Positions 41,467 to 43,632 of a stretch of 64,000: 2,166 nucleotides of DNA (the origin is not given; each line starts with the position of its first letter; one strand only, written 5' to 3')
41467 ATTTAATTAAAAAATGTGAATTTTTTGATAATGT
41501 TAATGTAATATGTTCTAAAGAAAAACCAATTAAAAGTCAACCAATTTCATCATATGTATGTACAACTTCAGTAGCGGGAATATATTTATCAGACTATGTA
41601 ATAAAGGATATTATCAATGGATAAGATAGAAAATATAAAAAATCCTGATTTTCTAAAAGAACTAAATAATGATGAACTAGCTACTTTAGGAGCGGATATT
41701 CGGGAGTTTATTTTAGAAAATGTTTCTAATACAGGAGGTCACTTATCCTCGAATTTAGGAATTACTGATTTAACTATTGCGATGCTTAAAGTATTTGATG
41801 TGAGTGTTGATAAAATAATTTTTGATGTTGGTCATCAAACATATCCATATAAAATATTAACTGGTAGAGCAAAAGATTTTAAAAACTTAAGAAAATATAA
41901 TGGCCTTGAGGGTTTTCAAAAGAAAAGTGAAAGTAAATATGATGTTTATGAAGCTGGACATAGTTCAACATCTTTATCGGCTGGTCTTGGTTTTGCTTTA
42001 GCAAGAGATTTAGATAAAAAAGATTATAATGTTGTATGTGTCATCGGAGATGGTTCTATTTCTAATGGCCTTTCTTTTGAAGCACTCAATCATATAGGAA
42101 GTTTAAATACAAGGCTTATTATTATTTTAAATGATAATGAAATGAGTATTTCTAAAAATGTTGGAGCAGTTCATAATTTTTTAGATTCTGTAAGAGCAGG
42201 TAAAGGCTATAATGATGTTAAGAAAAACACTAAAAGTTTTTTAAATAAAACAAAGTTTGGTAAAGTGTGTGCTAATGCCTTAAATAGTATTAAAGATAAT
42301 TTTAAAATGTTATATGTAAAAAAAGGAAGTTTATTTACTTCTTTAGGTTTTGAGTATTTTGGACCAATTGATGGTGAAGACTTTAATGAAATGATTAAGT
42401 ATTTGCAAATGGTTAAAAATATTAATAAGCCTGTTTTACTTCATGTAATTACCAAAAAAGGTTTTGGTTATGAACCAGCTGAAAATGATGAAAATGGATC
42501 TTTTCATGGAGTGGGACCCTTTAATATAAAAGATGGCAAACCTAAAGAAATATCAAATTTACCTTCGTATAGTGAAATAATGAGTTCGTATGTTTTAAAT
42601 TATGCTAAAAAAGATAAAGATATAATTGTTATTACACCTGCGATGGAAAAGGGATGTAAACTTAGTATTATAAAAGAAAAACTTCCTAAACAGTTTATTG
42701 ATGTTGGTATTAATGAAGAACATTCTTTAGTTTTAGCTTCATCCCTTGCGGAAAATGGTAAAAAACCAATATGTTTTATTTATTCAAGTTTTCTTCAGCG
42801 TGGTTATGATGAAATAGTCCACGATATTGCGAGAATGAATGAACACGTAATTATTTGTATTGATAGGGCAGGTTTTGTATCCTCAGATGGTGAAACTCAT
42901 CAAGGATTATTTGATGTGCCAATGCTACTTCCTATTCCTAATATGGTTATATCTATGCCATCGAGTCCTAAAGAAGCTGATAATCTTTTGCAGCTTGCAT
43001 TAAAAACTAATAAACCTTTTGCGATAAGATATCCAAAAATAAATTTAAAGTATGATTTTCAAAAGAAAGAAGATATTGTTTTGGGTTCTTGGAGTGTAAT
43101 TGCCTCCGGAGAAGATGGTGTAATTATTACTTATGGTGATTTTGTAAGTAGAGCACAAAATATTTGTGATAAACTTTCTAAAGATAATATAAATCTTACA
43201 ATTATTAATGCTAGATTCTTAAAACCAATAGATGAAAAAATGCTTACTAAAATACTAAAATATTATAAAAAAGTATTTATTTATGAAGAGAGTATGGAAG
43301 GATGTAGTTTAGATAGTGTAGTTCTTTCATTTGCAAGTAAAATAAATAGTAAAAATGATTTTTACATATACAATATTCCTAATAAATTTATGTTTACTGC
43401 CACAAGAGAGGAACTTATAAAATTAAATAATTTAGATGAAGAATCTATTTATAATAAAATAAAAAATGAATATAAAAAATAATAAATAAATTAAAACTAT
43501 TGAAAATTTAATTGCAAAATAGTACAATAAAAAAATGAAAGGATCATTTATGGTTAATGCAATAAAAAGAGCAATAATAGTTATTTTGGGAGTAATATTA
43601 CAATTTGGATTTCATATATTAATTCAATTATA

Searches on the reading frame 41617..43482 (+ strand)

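Call 75: search_protein_families(library=pfam, proteins=[window:41617-43482:+], max_evalue=0.00001)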
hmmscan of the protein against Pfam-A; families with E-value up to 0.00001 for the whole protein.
window:41617-43482:+ (621 aa): 3 families
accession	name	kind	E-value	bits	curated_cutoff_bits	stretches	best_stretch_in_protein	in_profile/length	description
PF13292.11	DXP_synthase_N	-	2.3e-109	365.4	21.2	1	5-279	2-274/274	1-deoxy-D-xylulose-5-phosphate synthase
PF02779.29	Transket_pyr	-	6.1e-32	111.1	27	1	318-478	5-173/174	Transketolase, pyrimidine binding domain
PF02780.25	Transketolase_C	-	1.2e-16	61.1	25.9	1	490-609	1-122/124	Transketolase, C-terminal domain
